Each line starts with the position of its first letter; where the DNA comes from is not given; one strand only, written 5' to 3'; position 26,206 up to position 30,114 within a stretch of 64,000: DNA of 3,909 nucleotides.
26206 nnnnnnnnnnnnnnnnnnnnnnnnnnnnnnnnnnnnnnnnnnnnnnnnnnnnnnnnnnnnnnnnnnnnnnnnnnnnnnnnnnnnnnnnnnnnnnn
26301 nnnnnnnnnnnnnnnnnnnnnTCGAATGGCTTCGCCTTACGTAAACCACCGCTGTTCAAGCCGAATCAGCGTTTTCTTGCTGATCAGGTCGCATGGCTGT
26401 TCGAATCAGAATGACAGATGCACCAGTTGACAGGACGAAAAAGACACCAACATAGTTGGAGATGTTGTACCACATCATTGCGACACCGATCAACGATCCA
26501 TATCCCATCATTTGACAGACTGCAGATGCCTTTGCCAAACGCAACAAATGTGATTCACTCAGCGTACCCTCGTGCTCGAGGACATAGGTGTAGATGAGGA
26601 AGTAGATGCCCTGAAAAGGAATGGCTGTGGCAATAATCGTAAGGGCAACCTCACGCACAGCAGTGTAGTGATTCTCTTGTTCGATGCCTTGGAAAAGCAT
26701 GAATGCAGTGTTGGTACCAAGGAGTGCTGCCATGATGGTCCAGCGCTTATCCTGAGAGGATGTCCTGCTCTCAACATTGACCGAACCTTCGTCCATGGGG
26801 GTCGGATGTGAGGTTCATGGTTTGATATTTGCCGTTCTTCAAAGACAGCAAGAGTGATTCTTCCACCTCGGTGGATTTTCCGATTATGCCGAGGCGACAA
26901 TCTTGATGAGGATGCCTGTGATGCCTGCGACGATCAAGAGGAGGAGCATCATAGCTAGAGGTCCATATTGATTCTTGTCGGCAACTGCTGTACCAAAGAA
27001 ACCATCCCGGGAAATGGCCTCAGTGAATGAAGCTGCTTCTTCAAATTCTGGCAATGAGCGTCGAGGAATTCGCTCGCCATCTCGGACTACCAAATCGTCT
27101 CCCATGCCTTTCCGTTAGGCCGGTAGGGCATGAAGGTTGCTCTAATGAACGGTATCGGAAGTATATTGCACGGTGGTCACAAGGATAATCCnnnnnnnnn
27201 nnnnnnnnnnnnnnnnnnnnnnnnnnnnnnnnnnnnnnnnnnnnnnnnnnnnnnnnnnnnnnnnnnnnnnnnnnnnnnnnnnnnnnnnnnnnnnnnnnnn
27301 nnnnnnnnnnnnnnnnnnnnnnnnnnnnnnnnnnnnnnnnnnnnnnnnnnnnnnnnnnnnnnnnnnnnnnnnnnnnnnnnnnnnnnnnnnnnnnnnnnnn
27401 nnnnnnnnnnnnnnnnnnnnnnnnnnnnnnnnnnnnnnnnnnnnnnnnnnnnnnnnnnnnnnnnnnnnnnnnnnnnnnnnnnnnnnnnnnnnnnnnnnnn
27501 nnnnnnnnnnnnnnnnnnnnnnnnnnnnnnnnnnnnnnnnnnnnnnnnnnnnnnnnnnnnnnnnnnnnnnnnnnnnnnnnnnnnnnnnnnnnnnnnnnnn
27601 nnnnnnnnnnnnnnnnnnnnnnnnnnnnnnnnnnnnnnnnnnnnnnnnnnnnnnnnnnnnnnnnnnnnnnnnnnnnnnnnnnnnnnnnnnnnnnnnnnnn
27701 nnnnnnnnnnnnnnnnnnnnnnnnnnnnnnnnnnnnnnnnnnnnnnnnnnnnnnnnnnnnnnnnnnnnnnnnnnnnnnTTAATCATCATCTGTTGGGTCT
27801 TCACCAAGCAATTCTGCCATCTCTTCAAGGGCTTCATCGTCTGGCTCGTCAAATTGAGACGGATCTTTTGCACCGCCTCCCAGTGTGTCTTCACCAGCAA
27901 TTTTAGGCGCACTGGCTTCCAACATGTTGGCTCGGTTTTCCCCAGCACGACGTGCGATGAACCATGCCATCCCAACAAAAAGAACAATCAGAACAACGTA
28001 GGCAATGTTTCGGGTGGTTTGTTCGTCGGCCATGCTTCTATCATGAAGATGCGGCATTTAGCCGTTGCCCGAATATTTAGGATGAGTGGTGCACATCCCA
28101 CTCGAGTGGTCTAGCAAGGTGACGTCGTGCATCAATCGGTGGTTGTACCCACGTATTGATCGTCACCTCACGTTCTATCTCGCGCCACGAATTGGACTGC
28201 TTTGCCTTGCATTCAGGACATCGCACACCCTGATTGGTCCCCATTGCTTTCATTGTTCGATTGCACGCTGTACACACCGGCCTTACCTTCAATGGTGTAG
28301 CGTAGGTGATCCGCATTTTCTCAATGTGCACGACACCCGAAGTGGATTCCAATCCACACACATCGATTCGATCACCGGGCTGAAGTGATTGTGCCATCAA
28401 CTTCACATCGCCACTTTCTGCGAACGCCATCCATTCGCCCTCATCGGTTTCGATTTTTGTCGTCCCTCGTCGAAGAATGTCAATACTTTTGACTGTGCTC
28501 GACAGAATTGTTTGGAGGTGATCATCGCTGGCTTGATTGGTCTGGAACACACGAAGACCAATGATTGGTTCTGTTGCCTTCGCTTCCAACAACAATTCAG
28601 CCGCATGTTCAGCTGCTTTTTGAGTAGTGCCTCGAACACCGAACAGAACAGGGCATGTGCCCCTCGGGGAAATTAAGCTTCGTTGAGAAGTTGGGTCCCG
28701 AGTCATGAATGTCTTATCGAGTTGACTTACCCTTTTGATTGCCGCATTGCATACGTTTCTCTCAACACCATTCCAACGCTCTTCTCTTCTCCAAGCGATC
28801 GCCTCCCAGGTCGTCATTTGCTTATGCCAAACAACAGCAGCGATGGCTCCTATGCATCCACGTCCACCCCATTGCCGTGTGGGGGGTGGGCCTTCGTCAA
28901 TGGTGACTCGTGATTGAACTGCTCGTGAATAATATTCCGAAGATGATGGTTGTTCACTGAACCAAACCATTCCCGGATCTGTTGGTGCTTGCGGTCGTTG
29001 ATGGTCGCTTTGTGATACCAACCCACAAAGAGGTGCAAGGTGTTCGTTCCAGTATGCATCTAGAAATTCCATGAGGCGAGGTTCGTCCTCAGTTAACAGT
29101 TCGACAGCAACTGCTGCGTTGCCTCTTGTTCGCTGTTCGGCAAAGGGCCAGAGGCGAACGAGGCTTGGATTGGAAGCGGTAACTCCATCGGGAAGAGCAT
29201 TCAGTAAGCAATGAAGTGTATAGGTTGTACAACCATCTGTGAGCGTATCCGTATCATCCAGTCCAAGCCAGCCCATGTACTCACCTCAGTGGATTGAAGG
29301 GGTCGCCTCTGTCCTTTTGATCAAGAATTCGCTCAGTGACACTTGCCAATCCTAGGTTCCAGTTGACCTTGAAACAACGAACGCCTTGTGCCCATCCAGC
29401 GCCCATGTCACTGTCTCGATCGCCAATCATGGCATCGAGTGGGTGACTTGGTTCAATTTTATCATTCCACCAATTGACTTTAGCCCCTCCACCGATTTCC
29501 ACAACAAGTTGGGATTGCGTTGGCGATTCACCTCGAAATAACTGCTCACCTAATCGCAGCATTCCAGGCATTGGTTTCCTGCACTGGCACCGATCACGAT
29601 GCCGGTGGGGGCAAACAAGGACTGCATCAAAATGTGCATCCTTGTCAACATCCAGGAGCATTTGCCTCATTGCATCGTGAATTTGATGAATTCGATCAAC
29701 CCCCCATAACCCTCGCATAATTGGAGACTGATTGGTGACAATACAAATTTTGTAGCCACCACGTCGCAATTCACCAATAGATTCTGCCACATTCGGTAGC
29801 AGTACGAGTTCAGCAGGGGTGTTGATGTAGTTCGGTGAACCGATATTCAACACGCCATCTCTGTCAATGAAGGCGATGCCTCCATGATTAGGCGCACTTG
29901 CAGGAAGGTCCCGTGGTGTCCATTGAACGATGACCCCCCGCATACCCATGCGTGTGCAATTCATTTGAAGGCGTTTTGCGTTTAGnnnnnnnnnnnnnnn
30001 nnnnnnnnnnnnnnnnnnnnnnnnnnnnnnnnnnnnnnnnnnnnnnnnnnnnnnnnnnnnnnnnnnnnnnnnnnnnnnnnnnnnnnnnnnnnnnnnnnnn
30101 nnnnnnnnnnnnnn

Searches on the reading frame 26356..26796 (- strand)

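Call 12: search_protein_families(library=ncbifam, proteins=[window:26356-26796:-], max_evalue=10)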
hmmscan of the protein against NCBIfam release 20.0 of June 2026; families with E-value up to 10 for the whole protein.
window:26356-26796:- (146 aa): 1 family
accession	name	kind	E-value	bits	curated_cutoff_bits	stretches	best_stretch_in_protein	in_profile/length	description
NF006476.0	PRK08878.1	equivalog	0.023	14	322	1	83-120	140-177/317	cobalamin biosynthesis family protein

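Call 38: search_protein_families(library=pfam, proteins=[window:26356-26796:-], max_evalue=0.01)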
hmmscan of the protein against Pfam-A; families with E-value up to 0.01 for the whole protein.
window:26356-26796:- (146 aa): 0 families

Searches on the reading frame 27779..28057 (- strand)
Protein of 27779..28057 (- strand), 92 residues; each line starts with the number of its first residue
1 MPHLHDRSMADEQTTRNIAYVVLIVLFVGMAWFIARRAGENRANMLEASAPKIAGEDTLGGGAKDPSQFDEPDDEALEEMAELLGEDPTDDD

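Call 12: search_protein_families(library=ncbifam, proteins=[window:27779-28057:-], max_evalue=10)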
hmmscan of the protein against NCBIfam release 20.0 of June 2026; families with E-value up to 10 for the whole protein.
window:27779-28057:- (92 aa): 1 family
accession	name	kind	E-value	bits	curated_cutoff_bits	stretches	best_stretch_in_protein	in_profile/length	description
NF052529.1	PG_M23_Pgp6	exception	0.034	12.8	600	1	9-84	1-70/452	peptidoglycan metallopeptidase Pgp6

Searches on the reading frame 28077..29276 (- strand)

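Call 3: search_protein_families(library=ncbifam, proteins=[window:28077-29276:-], max_evalue=1)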
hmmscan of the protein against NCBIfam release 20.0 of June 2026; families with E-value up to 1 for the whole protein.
window:28077-29276:- (399 aa): 5 families
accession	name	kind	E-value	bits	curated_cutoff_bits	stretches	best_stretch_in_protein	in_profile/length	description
NF040849.1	tRNAmod_TiaS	equivalog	3.1e-42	144.6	600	1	3-391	4-411/422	tRNA(Ile2) 2-agmatinylcytidine synthetase TiaS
TIGR03280.1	methan_mark_11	hypoth_equivalog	0.00041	19.6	255.8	1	4-154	137-286/292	methanogenesis marker protein 11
NF011481.0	PRK14890.1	equivalog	0.0069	16.4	61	1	332-359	9-36/61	putative Zn-ribbon RNA-binding protein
NF050806.1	TransRegFixKCaul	equivalog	0.14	11.3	300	1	214-278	5-68/215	transcriptional regulator FixK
TIGR02605.1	CxxC_CxxC_SSSS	subfamily_domain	0.43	10.7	31.3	1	335-359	8-35/52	FmdB family zinc ribbon protein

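Call 4: search_protein_families(library=pfam, proteins=[window:28077-29276:-], max_evalue=1)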
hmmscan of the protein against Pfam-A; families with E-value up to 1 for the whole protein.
window:28077-29276:- (399 aa): 8 families
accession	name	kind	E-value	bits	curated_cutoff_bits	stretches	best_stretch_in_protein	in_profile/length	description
PF08489.16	TiaS_FLD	-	1.2e-20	74.2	21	1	138-253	1-116/116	TiaS FLD domain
PF22641.2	TiaS_TCKD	-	4.3e-14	53.2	27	2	3-60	1-59/156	TiaS TCKD domain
PF23783.1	Zn_ribbon_TiaS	-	2.3e-09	37.2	27.3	1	333-370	2-40/41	TiaS C-terminal zinc ribbon domain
PF15777.11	Anti-TRAP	-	0.0068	16.8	32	1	334-359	12-39/59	Tryptophan RNA-binding attenuator protein inhibitory protein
PF00130.28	C1_1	-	0.12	12.6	26.5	1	334-358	13-36/53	Phorbol esters/diacylglycerol binding domain (C1 domain)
PF16704.10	Rab_bind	-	0.16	12.4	27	0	217-238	21-42/66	Rab binding domain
PF12773.13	DZR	-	0.21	12.2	27.3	1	334-365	14-39/45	Double zinc ribbon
PF19133.5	DUF5816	-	0.41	11.4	26.9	1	334-361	36-63/72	Family of unknown function (DUF5816)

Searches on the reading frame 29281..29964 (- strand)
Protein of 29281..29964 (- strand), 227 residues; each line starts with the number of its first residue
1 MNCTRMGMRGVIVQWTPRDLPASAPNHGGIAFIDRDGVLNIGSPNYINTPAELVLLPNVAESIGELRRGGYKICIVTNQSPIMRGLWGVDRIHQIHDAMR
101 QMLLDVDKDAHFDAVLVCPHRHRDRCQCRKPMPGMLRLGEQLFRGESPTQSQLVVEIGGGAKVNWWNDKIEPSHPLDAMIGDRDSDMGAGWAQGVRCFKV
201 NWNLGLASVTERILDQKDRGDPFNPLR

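Call 3: search_protein_families(library=ncbifam, proteins=[window:29281-29964:-], max_evalue=1)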
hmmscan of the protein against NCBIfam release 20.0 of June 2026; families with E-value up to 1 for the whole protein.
window:29281-29964:- (227 aa): 14 families
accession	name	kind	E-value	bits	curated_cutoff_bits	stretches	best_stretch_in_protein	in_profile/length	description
NF006506.0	PRK08942.1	equivalog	1.7e-34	118.9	178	1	31-143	6-116/182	D-glycero-beta-D-manno-heptose 1,7-bisphosphate 7-phosphatase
TIGR01656.1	Histidinol-ppas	subfamily_domain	1.5e-26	93.1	84.15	1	32-138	4-110/149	histidinol-phosphate phosphatase domain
TIGR01662.1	HAD-SF-IIIA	subfamily_domain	2.1e-23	83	44.6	1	30-140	2-103/141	HAD-IIIA family hydrolase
TIGR00213.1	GmhB_yaeD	subfamily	3.3e-20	72.5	149.6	1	32-137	5-113/176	D-glycero-beta-D-manno-heptose 1,7-bisphosphate 7-phosphatase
NF005264.0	PRK06769.1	equivalog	1.7e-17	63.8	217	1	31-137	7-100/175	HAD-IIIA family hydrolase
NF003937.0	PRK05446.1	equivalog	3.5e-17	62.5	443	1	30-137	5-112/355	bifunctional histidinol-phosphatase/imidazoleglycerol-phosphate dehydratase HisB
TIGR01261.1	hisB_Nterm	equivalog_domain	1e-15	57.6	140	1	30-136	3-109/161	histidinol-phosphatase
NF050049.1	HBPPhtaseGmhB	domain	2e-14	53.8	250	1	31-140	6-110/171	D-glycero-alpha-D-manno-heptose-1,7-bisphosphate 7-phosphatase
TIGR01664.1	DNA-3'-Pase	equivalog_domain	4.2e-06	26.8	107.65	1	57-141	45-119/167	DNA 3'-phosphatase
TIGR01663.1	PNK-3'Pase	equivalog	8.3e-05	21.2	502.8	1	53-91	192-230/520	bifunctional polynucleotide phosphatase/kinase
NF009695.0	PRK13222.1-2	equivalog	0.0049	16.4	225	1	54-80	94-120/226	phosphoglycolate phosphatase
NF009804.0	PRK13288.1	equivalog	0.0089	15.5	218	0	57-86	85-116/215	pyrophosphatase PpaX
TIGR01449.2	PGP_bact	equivalog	0.0099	15.4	180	1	54-79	85-110/213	phosphoglycolate phosphatase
TIGR02247.1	HAD-1A3-hyp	subfamily_domain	0.011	15.5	125.4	1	54-118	94-145/211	epoxide hydrolase N-terminal domain-like phosphatase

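Call 4: search_protein_families(library=pfam, proteins=[window:29281-29964:-], max_evalue=1)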
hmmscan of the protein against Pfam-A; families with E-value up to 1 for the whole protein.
window:29281-29964:- (227 aa): 5 families
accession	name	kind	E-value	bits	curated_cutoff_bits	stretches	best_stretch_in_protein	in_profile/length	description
PF08645.17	PNK3P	-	1.1e-05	25.7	22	1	55-149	30-115/161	Polynucleotide kinase 3 phosphatase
PF00702.32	Hydrolase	-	0.0013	19.6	26.4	1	51-114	95-152/191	haloacid dehalogenase-like hydrolase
PF13419.12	HAD_2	-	0.012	16.2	23.8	0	52-80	77-105/178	Haloacid dehalogenase-like hydrolase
PF13242.12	Hydrolase_like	-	0.013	15.8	22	1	129-200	3-48/75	HAD-hyrolase-like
PF13344.12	Hydrolase_6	-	0.017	15.6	27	1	32-80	2-40/101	Haloacid dehalogenase-like hydrolase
